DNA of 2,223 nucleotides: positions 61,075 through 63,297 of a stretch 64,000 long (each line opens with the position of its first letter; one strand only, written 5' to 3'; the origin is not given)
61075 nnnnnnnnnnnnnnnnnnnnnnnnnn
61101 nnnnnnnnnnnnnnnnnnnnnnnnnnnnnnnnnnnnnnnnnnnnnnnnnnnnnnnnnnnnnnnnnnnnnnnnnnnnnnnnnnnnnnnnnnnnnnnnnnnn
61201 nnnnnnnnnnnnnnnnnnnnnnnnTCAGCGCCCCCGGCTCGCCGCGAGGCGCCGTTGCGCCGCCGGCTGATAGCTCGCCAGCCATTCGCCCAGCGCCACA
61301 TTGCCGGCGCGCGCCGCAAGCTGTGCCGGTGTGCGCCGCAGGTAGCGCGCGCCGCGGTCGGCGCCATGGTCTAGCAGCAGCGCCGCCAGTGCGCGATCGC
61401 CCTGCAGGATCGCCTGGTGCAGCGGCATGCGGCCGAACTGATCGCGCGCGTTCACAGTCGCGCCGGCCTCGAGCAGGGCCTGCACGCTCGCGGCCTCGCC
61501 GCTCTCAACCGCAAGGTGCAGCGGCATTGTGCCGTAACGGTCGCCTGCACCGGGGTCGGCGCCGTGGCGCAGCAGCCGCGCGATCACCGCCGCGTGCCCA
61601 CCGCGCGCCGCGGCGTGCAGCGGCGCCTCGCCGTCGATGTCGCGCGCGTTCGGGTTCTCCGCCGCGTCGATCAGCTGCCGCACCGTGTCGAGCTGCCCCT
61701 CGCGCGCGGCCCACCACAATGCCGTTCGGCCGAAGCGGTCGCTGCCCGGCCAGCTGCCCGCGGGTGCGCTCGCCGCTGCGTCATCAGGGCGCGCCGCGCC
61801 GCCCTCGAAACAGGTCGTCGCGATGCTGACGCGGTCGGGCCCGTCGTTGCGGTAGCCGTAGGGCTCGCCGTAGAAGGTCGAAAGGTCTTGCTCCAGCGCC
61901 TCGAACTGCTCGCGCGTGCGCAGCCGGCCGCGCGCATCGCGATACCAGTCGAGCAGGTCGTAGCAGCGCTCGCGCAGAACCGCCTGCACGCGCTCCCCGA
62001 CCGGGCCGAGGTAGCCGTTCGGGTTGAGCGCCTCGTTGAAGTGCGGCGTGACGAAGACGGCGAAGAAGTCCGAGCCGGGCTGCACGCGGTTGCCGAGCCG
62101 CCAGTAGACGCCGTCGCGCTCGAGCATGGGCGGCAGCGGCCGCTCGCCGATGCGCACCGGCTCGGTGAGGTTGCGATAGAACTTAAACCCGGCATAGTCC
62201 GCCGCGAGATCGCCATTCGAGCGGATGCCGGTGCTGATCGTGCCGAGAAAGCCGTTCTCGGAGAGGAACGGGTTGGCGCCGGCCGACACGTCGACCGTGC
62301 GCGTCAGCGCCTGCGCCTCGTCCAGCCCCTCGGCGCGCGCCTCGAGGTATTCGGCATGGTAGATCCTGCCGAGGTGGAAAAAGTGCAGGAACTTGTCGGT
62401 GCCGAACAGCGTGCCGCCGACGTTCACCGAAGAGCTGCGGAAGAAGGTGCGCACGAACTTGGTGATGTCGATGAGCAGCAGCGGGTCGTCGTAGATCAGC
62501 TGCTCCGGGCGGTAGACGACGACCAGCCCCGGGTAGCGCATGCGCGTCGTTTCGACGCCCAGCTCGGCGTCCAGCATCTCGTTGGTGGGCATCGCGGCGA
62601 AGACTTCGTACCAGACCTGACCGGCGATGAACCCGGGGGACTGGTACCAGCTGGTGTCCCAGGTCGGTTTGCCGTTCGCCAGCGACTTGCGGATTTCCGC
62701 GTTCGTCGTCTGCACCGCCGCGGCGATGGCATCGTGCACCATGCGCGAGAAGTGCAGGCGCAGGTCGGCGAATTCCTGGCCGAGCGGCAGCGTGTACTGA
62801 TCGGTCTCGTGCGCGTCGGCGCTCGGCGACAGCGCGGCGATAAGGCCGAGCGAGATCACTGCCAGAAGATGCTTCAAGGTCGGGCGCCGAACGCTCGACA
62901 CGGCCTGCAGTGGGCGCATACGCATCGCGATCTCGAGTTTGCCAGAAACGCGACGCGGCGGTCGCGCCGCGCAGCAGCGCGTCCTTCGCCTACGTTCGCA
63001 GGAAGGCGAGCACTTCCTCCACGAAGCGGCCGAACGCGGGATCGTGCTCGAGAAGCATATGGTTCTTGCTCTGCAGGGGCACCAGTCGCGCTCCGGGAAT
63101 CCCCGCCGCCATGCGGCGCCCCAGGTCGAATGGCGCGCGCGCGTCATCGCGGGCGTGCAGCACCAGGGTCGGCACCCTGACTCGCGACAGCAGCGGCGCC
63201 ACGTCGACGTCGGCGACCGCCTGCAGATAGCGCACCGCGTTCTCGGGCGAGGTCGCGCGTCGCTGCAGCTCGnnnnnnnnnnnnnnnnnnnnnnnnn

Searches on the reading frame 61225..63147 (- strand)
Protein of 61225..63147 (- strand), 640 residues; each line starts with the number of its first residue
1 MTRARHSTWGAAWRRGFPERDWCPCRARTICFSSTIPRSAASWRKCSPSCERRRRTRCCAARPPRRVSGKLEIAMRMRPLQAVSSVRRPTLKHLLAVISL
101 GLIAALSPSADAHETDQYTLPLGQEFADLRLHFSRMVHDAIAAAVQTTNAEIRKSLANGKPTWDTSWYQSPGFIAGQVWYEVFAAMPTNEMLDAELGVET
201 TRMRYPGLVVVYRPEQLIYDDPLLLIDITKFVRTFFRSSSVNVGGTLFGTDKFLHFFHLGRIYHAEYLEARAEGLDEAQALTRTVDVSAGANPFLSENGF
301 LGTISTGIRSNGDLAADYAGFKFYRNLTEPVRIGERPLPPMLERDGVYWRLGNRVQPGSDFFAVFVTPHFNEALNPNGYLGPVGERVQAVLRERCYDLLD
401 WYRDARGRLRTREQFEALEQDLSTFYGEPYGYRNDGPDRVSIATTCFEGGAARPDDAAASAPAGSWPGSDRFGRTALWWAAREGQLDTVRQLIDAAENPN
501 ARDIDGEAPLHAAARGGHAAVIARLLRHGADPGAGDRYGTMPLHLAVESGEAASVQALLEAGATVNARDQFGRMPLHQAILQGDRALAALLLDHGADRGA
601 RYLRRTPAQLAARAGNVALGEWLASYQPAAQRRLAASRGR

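Call 29: search_protein_families(library=pfam, proteins=[window:61225-63147:-])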
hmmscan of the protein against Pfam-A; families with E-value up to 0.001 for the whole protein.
window:61225-63147:- (640 aa): 6 families
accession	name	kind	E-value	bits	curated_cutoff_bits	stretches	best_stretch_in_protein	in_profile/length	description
PF12796.13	Ank_2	-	4.3e-33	114.2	27.3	2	477-569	1-90/90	Ankyrin repeats (3 copies)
PF00023.36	Ank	-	2.2e-26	90.9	21.1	3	473-503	2-32/33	Ankyrin repeat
PF13606.12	Ank_3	-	1.2e-20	71.5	22.3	0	505-532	1-28/30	Ankyrin repeat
PF13637.12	Ank_4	-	9e-18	64.4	22.7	2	477-525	1-49/50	Ankyrin repeats (many copies)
PF13857.12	Ank_5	-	4.4e-15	56.1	27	2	496-546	6-56/56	Ankyrin repeats (many copies)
PF24521.3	Ank_KRIT1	-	0.00023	21.3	80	0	476-530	21-70/149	KRIT1 ankyrin-repeats domain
